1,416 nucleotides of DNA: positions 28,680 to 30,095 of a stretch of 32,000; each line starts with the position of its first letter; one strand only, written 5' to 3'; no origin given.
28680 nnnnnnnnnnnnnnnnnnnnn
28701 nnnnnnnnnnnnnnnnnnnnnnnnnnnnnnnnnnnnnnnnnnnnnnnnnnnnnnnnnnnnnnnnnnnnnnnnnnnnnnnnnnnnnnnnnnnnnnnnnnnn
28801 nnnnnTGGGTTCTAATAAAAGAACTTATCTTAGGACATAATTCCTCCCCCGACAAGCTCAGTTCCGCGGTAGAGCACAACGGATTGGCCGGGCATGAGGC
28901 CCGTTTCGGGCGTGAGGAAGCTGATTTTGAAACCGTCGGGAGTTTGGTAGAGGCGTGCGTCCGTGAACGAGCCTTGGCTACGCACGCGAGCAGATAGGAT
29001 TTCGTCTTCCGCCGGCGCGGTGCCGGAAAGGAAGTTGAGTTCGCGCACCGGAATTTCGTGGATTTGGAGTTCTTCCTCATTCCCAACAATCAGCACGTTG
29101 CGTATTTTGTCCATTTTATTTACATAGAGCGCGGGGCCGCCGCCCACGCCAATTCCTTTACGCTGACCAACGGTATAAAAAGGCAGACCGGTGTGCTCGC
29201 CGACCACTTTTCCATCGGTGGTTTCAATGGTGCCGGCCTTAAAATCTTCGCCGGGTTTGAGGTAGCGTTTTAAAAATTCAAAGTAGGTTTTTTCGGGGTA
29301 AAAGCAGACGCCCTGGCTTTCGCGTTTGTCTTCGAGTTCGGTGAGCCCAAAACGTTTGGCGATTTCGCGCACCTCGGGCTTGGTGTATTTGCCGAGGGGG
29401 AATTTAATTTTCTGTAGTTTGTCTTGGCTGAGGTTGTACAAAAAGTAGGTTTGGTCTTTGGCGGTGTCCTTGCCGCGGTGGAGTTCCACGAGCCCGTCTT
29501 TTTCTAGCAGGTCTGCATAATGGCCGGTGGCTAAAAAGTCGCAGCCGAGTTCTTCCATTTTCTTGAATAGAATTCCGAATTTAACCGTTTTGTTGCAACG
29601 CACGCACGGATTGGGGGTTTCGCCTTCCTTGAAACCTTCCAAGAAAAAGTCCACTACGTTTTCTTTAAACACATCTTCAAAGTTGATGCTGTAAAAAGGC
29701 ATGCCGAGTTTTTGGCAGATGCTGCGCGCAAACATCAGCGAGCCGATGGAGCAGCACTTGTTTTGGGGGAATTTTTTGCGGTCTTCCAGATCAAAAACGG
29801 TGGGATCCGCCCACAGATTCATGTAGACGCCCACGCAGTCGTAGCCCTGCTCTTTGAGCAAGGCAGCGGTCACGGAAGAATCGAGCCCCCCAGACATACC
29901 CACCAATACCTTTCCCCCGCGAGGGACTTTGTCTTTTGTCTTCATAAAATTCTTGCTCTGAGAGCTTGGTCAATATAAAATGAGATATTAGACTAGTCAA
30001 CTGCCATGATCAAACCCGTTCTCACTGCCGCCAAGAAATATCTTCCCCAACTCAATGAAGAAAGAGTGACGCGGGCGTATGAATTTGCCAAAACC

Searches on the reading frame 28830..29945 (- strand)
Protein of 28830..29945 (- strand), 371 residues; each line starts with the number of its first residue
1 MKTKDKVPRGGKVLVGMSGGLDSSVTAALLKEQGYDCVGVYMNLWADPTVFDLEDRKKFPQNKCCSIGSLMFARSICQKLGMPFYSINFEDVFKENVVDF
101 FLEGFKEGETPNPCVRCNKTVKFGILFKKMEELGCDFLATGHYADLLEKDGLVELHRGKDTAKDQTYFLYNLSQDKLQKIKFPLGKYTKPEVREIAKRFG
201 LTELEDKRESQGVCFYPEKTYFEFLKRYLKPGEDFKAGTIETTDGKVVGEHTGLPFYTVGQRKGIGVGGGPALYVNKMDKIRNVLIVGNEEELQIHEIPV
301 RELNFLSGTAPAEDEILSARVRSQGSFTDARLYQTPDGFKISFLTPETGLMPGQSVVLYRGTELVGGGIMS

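Call 38: find_encoding_contigs(protein=window:28830-29945:-, flank=10000, max_places=3)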
Protein window:28830-29945:- (371 aa): 5 contigs read that carry it; 2 places shown.
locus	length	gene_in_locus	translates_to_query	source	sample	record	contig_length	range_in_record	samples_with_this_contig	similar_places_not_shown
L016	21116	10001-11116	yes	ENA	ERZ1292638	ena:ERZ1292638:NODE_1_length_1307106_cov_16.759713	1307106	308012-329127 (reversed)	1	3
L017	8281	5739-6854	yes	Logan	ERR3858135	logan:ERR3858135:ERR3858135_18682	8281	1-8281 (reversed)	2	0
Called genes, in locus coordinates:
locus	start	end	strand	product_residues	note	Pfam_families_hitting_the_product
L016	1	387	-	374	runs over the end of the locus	PF05496:RuvB_N, PF01078:Mg_chelatase (faint), PF00158:Sigma54_activat (faint), PF00004:AAA, PF07728:AAA_5 (weak), PF13173:AAA_14 (weak), PF16193:AAA_assoc_2, PF12002:MgsA_C, +1 more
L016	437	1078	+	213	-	-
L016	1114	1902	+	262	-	PF00303:Thymidylat_synt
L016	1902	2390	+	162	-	PF00186:DHFR_1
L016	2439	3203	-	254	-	PF03372:Exo_endo_phos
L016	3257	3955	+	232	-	PF01988:VIT1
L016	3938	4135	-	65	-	-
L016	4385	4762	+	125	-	-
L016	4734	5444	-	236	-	PF00970:FAD_binding_6, PF00175:NAD_binding_1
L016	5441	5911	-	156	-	PF21088:MS_channel_1st, PF00924:MS_channel_2nd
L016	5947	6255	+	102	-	-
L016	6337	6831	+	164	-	-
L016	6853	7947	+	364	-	PF01926:MMR_HSR1, PF02421:FeoB_N, PF06071:YchF-GTPase_C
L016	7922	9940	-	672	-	PF13328:HD_4, PF01966:HD, PF04607:RelA_SpoT, PF02824:TGS, PF01842:ACT, PF13291:ACT_4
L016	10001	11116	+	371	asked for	PF03054:tRNA_Me_trans, PF20259:tRNA_Me_trans_M, PF20258:tRNA_Me_trans_C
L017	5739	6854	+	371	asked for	PF03054:tRNA_Me_trans, PF20259:tRNA_Me_trans_M, PF20258:tRNA_Me_trans_C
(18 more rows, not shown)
